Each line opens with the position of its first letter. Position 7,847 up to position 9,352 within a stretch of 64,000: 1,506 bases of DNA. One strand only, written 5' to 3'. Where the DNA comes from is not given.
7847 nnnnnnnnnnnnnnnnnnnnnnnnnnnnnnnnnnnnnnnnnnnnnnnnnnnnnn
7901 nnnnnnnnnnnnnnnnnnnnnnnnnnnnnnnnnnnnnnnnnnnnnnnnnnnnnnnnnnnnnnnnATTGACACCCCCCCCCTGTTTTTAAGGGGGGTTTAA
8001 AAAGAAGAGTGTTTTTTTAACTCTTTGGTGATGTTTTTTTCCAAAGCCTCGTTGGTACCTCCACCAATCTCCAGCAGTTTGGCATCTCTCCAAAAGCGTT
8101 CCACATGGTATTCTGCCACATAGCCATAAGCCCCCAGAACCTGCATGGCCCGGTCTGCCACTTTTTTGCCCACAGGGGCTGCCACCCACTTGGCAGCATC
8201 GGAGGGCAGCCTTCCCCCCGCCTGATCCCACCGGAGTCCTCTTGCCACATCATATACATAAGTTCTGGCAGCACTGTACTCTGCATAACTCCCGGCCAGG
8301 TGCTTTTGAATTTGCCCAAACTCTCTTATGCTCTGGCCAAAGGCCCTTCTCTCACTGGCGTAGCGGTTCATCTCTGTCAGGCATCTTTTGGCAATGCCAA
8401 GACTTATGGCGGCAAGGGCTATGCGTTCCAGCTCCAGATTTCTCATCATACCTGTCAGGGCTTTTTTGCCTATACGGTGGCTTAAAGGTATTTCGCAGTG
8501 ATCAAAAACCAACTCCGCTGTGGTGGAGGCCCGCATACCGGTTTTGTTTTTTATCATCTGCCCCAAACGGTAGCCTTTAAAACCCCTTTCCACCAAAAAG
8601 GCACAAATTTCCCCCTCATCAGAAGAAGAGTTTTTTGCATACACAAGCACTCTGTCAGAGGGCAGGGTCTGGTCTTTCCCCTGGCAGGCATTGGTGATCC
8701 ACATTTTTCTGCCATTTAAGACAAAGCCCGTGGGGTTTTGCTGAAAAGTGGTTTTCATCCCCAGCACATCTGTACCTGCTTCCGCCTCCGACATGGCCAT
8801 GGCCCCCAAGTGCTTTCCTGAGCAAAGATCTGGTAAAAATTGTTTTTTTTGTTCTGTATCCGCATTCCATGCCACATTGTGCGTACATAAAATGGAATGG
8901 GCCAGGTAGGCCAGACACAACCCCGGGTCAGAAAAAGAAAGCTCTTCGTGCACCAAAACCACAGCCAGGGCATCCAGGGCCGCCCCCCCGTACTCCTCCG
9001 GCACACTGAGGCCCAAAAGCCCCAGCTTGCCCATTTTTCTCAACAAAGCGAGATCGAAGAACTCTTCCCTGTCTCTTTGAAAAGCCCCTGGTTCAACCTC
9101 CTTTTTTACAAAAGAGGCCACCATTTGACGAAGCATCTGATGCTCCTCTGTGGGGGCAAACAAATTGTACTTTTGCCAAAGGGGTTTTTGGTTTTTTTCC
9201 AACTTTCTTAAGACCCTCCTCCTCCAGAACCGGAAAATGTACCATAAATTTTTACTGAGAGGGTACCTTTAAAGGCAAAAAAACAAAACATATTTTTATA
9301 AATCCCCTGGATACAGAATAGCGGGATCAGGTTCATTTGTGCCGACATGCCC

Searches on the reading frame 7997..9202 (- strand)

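Call 18: search_protein_families(library=pfam, proteins=[window:7997-9202:-], max_evalue=0.00001)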
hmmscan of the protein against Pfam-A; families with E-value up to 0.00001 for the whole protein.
window:7997-9202:- (401 aa): 4 families
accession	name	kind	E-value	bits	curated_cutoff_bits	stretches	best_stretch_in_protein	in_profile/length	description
PF00441.29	Acyl-CoA_dh_1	-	2e-37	129.1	22.4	1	251-395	6-149/150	Acyl-CoA dehydrogenase, C-terminal domain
PF02771.21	Acyl-CoA_dh_N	-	9.3e-33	113.4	22.9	1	18-130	1-113/113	Acyl-CoA dehydrogenase, N-terminal domain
PF02770.24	Acyl-CoA_dh_M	-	7e-16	58.6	33.3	1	134-236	1-97/97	Acyl-CoA dehydrogenase, middle domain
PF08028.16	Acyl-CoA_dh_2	-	9.1e-16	58.8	22.7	1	262-377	2-126/134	Acyl-CoA dehydrogenase, C-terminal domain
